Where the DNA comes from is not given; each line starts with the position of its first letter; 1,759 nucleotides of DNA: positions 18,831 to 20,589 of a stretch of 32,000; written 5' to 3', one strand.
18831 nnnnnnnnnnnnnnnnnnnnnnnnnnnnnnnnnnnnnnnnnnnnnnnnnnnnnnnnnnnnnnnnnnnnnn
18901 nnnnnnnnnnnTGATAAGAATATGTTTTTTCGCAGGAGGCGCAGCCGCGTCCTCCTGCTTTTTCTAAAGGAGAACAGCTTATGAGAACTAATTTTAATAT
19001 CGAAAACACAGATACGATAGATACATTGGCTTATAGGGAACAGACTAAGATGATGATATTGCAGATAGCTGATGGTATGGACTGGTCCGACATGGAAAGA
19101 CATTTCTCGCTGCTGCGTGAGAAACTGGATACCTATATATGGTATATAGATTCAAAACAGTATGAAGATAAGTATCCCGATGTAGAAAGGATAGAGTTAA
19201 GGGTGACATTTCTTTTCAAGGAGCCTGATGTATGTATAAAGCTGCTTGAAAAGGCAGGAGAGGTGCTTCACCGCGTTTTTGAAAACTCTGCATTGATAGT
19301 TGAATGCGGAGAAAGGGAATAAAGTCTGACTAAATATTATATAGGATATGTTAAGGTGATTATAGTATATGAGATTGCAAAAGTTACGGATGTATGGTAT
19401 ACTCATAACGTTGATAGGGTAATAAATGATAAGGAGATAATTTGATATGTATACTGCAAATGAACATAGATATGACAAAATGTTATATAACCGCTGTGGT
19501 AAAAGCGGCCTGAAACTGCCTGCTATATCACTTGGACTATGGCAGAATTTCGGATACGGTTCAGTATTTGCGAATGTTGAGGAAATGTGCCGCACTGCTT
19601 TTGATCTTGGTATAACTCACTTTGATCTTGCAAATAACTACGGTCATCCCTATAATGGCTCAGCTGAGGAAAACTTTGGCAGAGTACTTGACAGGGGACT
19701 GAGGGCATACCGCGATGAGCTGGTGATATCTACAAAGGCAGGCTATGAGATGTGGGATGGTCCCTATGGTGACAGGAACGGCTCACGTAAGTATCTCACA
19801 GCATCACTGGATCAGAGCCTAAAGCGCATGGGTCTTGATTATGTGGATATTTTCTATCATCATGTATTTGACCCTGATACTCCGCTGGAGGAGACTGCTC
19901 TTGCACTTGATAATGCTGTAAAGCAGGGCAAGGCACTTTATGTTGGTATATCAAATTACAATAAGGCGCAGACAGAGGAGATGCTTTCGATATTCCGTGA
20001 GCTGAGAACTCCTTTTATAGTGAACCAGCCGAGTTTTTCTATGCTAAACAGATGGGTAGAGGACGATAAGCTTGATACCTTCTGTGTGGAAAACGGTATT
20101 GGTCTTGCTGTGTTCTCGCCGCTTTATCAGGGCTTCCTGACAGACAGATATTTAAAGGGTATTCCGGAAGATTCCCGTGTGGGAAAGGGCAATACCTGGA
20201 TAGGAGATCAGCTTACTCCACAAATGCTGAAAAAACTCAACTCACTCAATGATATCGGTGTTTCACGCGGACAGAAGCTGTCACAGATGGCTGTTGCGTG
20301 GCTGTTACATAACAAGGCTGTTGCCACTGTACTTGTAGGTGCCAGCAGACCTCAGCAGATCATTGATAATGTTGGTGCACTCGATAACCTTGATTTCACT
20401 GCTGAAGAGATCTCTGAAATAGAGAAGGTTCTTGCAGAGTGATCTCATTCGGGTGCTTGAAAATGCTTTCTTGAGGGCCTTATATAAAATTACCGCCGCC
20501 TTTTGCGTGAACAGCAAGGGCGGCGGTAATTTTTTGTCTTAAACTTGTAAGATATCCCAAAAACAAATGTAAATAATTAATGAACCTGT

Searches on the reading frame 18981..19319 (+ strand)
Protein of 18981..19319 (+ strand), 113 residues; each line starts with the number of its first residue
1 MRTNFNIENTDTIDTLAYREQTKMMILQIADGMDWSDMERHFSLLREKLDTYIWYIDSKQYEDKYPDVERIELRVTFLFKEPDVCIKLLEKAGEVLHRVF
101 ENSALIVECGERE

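Call 15: search_protein_families(library=pfam, proteins=[window:18981-19319:+], max_evalue=0.00001)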
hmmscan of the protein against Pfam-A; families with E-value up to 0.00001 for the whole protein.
window:18981-19319:+ (113 aa): 1 family
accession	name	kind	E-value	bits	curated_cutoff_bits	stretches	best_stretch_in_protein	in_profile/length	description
PF20212.3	DUF6572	-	2.1e-21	76.7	27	1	7-97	3-94/106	Family of unknown function (DUF6572)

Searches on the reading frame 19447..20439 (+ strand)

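Call 15: search_protein_families(library=pfam, proteins=[window:19447-20439:+], max_evalue=0.00001)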
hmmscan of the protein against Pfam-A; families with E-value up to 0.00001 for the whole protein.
window:19447-20439:+ (331 aa): 1 family
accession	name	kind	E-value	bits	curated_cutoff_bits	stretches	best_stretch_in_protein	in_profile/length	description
PF00248.27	Aldo_ket_red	-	8e-69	232.3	24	1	27-329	2-290/291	Aldo/keto reductase family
